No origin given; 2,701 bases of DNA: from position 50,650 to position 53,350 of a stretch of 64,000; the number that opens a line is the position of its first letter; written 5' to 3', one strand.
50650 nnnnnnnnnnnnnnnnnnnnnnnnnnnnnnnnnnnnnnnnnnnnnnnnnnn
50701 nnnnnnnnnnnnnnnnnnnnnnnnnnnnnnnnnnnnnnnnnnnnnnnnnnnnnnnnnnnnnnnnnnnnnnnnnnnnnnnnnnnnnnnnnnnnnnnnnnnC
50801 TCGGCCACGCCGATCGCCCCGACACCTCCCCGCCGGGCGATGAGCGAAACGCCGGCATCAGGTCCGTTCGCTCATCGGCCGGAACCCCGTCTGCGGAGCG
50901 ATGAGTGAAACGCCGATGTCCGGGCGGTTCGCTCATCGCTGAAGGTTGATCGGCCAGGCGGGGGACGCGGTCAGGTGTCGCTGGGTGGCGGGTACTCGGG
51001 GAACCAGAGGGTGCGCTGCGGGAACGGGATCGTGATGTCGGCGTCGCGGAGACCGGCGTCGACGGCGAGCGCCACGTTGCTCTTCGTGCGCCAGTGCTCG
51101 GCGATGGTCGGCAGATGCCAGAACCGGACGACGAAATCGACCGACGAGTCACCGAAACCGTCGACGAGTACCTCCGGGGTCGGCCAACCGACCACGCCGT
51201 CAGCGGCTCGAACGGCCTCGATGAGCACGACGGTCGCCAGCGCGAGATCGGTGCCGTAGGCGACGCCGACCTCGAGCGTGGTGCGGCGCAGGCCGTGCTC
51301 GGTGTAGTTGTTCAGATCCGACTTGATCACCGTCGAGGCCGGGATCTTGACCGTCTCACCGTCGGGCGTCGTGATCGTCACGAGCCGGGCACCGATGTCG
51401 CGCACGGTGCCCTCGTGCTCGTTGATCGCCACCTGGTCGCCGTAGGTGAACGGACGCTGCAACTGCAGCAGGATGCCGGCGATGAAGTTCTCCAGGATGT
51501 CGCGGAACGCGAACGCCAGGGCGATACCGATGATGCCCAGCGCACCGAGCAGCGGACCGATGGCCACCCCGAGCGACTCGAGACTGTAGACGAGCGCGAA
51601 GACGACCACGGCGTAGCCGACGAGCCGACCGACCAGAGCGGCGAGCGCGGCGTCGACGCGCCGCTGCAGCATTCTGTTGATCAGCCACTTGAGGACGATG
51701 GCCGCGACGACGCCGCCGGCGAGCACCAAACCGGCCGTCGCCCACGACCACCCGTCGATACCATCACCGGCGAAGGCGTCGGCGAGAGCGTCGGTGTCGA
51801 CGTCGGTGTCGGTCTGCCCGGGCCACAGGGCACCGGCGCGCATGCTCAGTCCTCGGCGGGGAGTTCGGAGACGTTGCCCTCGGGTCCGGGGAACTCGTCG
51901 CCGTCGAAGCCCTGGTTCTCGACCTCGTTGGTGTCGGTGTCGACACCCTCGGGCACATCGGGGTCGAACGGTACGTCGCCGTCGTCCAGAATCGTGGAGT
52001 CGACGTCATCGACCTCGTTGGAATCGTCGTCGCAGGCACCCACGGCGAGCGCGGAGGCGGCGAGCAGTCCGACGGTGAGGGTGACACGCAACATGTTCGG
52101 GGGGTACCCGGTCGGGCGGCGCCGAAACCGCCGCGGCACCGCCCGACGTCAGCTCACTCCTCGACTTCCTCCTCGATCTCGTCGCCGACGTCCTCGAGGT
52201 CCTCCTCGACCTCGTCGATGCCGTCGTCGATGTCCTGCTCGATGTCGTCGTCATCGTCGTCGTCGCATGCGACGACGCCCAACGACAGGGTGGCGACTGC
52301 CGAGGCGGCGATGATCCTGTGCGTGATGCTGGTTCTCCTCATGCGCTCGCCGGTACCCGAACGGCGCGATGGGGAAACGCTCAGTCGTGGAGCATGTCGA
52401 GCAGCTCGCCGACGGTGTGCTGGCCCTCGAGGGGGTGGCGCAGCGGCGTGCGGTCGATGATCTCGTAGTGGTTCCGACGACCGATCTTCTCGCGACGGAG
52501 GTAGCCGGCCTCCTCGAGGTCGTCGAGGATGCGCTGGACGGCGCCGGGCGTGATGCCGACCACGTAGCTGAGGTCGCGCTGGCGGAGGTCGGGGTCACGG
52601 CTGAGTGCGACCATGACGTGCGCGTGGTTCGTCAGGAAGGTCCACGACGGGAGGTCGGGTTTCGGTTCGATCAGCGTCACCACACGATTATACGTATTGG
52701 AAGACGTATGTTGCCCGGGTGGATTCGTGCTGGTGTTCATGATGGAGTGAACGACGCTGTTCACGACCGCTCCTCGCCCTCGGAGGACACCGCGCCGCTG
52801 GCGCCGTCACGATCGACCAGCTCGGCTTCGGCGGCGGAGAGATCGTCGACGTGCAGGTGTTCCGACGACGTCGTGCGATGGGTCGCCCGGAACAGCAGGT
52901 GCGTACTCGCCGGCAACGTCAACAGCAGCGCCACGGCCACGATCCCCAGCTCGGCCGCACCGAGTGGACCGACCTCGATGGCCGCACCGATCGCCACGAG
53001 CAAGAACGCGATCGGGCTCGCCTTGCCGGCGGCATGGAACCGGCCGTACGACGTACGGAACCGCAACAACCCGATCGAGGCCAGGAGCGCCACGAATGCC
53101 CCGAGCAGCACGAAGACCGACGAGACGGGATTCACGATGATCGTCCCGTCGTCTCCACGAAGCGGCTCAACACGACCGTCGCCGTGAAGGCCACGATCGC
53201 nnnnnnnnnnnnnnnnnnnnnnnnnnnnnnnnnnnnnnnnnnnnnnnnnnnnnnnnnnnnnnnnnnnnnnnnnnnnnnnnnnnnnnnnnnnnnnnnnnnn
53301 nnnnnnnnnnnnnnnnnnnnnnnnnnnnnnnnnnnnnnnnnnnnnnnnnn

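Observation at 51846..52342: Two tandem, extraordinarily acidic mini-lipoproteins between the Mrp operon and MscS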

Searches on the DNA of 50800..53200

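Call 65: search_rna_families(source=window, start=50800, end=53200, threshold=evalue, max_evalue=1)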
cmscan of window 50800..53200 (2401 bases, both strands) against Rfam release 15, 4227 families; matches with E-value up to 1: 1.
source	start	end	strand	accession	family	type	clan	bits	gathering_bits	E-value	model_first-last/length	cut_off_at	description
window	52214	52264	+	RF01059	mir-598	Gene; miRNA;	-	23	69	0.11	1-80/80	no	mir-598 microRNA precursor family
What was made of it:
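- On Any curated protein or RNA family (Pfam, NCBIfam, PDB sequences, Rfam): In Rfam there is only a chance miRNA match at E 0.11 (call 65).
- No Rfam family matches (call 65).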

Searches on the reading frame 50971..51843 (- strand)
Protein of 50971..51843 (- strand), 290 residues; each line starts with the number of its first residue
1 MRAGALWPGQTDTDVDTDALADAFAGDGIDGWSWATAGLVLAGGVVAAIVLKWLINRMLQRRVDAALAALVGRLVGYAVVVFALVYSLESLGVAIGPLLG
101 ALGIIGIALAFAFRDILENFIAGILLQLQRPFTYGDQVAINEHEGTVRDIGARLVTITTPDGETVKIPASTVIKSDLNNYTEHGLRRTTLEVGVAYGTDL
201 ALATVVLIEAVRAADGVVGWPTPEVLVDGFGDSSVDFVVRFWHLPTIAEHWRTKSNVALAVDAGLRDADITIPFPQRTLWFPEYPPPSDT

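Call 7: search_protein_families(library=pfam, proteins=[window:50971-51843:-], max_evalue=0.01)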
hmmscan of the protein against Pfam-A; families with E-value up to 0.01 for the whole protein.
window:50971-51843:- (290 aa): 3 families
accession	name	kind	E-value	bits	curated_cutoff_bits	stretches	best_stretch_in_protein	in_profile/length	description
PF00924.24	MS_channel_2nd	-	1.8e-19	70.1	20.2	1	115-181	1-67/68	Mechanosensitive ion channel, beta-domain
PF21082.3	MS_channel_3rd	-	8.7e-12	45.8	21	1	189-272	2-88/88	Mechanosensitive ion channel MscS, C-terminal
PF21088.3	MS_channel_1st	-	0.00058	20.3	23.1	1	77-114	5-42/42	Mechanosensitive ion channel, transmembrane helices 2/3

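Call 37: search_protein_families(library=ncbifam, proteins=[window:50971-51843:-], max_evalue=0.001)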
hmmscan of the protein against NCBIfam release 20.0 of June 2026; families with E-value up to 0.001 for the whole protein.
window:50971-51843:- (290 aa): 7 families
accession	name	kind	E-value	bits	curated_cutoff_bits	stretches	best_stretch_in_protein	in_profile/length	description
NF007662.0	PRK10334.1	subfamily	1.6e-33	116.2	321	1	39-279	37-275/286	small-conductance mechanosensitive channel MscS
NF008438.0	PRK11281.1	equivalog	1.2e-30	106.1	991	1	74-276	881-1083/1113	mechanosensitive channel MscK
NF047602.1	MscsSHelicob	equivalog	3.3e-30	105.4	400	1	40-276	19-253/260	small-conductance mechanosensitive channel MscS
NF008180.0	PRK10929.1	equivalog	3.3e-15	55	809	1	74-276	878-1080/1109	miniconductance mechanosensitive channel MscM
NF047601.1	MscSThanab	equivalog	5.9e-14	52.2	500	1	59-279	57-274/280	small-conductance mechanosensitive channel MscS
NF008542.0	PRK11465.1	equivalog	6.9e-09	34.5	596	1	82-181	524-621/741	mechanosensitive channel protein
NF000218.1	FexA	exception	0.00087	18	900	0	29-119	307-391/475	chloramphenicol/florfenicol efflux MFS transporter FexA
